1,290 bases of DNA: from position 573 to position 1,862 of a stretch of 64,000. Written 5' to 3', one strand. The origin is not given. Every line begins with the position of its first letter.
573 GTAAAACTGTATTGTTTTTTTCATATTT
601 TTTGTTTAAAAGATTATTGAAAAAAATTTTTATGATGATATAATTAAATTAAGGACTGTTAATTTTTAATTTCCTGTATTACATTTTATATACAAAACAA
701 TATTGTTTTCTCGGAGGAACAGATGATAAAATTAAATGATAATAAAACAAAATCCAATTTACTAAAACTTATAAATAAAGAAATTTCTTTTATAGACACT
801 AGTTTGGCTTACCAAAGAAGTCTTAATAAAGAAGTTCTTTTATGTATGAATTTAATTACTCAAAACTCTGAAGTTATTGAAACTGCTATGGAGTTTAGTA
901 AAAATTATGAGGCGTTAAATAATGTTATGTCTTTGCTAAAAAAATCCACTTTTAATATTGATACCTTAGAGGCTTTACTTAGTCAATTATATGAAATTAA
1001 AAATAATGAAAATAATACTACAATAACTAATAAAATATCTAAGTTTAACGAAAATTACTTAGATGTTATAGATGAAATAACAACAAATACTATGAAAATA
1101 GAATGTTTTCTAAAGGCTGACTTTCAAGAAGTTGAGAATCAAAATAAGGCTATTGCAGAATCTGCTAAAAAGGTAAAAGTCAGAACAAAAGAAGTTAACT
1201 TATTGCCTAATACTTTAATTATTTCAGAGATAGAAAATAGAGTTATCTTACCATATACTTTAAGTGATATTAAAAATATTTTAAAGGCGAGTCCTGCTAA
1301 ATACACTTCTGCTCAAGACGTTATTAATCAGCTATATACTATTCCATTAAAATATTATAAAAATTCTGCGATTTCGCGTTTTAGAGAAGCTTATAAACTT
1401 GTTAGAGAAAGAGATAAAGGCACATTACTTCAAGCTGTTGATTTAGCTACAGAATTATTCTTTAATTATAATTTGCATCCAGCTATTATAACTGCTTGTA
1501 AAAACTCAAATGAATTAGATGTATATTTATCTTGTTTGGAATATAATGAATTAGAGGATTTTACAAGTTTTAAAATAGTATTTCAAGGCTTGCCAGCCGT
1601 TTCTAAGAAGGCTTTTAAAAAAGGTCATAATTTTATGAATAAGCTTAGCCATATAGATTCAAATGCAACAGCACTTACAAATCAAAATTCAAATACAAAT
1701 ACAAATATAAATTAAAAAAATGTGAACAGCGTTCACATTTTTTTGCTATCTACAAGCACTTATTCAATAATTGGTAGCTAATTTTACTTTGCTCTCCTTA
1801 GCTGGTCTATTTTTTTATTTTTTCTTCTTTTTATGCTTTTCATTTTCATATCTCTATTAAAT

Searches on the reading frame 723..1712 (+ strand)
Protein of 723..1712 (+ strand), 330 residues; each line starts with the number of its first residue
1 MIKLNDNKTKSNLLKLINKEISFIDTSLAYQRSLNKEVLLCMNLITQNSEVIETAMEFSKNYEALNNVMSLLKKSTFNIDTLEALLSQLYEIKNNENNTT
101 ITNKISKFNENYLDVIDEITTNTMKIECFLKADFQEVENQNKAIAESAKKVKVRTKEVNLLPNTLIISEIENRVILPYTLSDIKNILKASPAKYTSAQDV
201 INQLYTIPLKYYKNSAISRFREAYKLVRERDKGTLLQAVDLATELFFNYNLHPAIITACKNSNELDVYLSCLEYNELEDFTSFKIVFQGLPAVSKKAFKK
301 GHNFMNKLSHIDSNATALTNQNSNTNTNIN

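Call 8: search_protein_families(library=pfam, proteins=[window:723-1712:+], max_evalue=0.01)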
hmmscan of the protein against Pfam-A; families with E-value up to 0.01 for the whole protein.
window:723-1712:+ (330 aa): 0 families

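Call 9: search_protein_families(library=ncbifam, proteins=[window:723-1712:+], max_evalue=0.01)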
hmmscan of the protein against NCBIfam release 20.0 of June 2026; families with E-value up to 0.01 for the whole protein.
window:723-1712:+ (330 aa): 0 families

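Call 52: search_protein_families(library=pfam, proteins=[window:723-1712:+], max_evalue=10)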
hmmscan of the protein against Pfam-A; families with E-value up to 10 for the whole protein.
window:723-1712:+ (330 aa): 1 family
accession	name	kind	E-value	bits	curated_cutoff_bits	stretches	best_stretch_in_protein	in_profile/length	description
PF02919.20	Topoisom_I_N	-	0.11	12.4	25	1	57-156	12-108/213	Eukaryotic DNA topoisomerase I, DNA binding fragment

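Call 64: find_homologous_proteins(query=window:723-1712:+, max_evalue=0.001)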
Query window:723-1712:+ (330 aa): 616 proteins with E <= 0.001 among 2778 candidates; the best 120 are listed.
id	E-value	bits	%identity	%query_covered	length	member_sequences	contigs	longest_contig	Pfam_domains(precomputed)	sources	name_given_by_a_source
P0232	1.0e-199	680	100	99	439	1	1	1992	-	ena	-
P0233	9.7e-186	634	95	100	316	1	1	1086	-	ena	-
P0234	1.7e-185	633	95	100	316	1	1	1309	-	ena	-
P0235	4.8e-185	632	93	98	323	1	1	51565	-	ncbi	-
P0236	8.3e-183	624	91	99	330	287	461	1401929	-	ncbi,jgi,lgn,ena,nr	ncbi:MAG: hypothetical protein U0M05_07115 [Clostridia bacterium]|nr:hypothetical protein [Clostridi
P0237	7.9e-178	608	86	99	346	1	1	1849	-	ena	-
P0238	4.9e-155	533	100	79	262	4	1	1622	-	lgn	-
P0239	5.0e-136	471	89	75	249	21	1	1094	-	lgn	-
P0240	5.3e-126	438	100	66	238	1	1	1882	-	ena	-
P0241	1.3e-125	437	100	66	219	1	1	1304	-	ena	-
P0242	3.1e-124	432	100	65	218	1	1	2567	-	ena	-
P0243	1.5e-120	420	73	90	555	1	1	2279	PF17757.7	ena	-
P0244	1.5e-119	417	100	64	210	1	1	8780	-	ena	-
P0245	4.3e-113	396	94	63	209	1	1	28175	-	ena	-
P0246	7.6e-105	369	61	89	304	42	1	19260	-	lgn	-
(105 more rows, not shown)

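Call 73: predict_structure(alignment_id=A7)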
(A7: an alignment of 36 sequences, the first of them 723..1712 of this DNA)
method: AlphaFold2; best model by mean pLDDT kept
length: 330 residues; sequences in the alignment: 36
mean_pLDDT: 82.6   pTM: 0.43
mean pLDDT of the five models: 82.6, 81.4, 80.7, 78.2, 78.1
residues with pLDDT >= 90: 185; 70-90: 87; 50-70: 14; < 50: 44
segments of 3 or more residues with pLDDT < 50: 151-157, 294-330
pLDDT, mean of each block of 10 residues (from residue 1): 80 90 95 93 81 78 90 96 95 81 90 94 94 77 64 50 92 94 91 88 94 93 97 96 94 96 96 91 90 50 45 37 36
secondary structure, 60 per line:
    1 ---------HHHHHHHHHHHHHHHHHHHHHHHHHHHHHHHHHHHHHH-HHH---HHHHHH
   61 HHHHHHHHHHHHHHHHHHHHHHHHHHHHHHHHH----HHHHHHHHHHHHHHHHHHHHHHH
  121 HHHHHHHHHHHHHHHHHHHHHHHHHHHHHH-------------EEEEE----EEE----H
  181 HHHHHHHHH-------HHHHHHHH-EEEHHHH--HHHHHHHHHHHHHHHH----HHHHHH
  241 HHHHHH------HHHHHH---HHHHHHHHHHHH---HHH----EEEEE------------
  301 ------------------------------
elements in order: H10-47 H55-93 H98-150 E164-168 E173-175 H180-189 H197-204 E206-208 H209-212 H215-230 H235-246 H253-258 H262-273 E284-288

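Call 75: fold_search(model_id=the predicted structure, library=pdb)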
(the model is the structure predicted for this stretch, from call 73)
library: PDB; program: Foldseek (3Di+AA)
matches with E <= 10: 420; with E <= 0.001: 0
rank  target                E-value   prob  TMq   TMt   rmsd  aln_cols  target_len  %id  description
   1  4dcn_D                4.2e-01  0.80  0.20  0.33  18.3       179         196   11  Crystal Structure Analysis of the Arfaptin2 BAR domain in Complex with ARL1 (released 2012-06-13)
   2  9n22_K                4.2e-01  0.18  0.13  0.19  52.5       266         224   13  Y20S (Sec18-Sec17-Sec9-Sso1-Snc1) EDTA - Class 2 (released 2025-10-01)
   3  8iyj_B1               4.4e-01  0.47  0.25  0.23  22.8       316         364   12  Cryo-EM structure of the 48-nm repeat doublet microtubule from mouse sperm (released 2023-07-05)
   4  8bsb_A                4.4e-01  0.33  0.14  0.25  22.5       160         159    8  Vc1313-LBD bound to D-lysine (released 2023-06-07)
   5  1i4t_A                5.0e-01  0.75  0.22  0.38  17.7       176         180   12  CRYSTAL STRUCTURE ANALYSIS OF RAC1-GMPPNP IN COMPLEX WITH ARFAPTIN (released 2001-05-16)
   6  1i49_A                5.0e-01  0.63  0.19  0.29  12.3       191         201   12  CRYSTAL STRUCTURE ANALYSIS OF ARFAPTIN (released 2001-05-16)
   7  1i4t_B                5.3e-01  0.44  0.19  0.30  18.6       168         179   10  CRYSTAL STRUCTURE ANALYSIS OF RAC1-GMPPNP IN COMPLEX WITH ARFAPTIN (released 2001-05-16)
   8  8bsa_A                5.8e-01  0.28  0.14  0.25  22.4       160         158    8  Vc1313-LBD bound to D-arginine (released 2023-06-07)
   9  9ria_A                5.8e-01  0.21  0.20  0.10  19.8       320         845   11  Cryo-EM structure of tomato NRC3-AVRcap1b complex (released 2025-07-23)
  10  5vju                  7.1e-01  0.44  0.22  0.34  26.3       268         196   12  De Novo Photosynthetic Reaction Center Protein Variant Equipped with His-Tyr H-bond, Heme B, and Cd(II) ions (released 2018-04-25)
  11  1i4d_A                8.2e-01  0.38  0.19  0.31  16.7       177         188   11  CRYSTAL STRUCTURE ANALYSIS OF RAC1-GDP COMPLEXED WITH ARFAPTIN (P21) (released 2001-05-16)
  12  1i4l_A                9.0e-01  0.57  0.22  0.37  17.7       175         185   12  CRYSTAL STRUCTURE ANALYSIS OF RAC1-GDP IN COMPLEX WITH ARFAPTIN (P41) (released 2001-05-16)
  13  8tlp_A                9.0e-01  0.13  0.14  0.20  23.2       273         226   14  Computationally designed tunable C2 symmetric tandem repeat homodimer, D_3_633_8x without peptide (released 2024-12-11)
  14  9s98_A                1.0e+00  0.66  0.24  0.40  17.7       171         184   10  CdvB2 filament - high twist, class A (released 2026-01-28)
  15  6jx6_B                1.0e+00  0.51  0.20  0.39  11.4       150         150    9  Tetrameric form of Smac (released 2019-12-04)
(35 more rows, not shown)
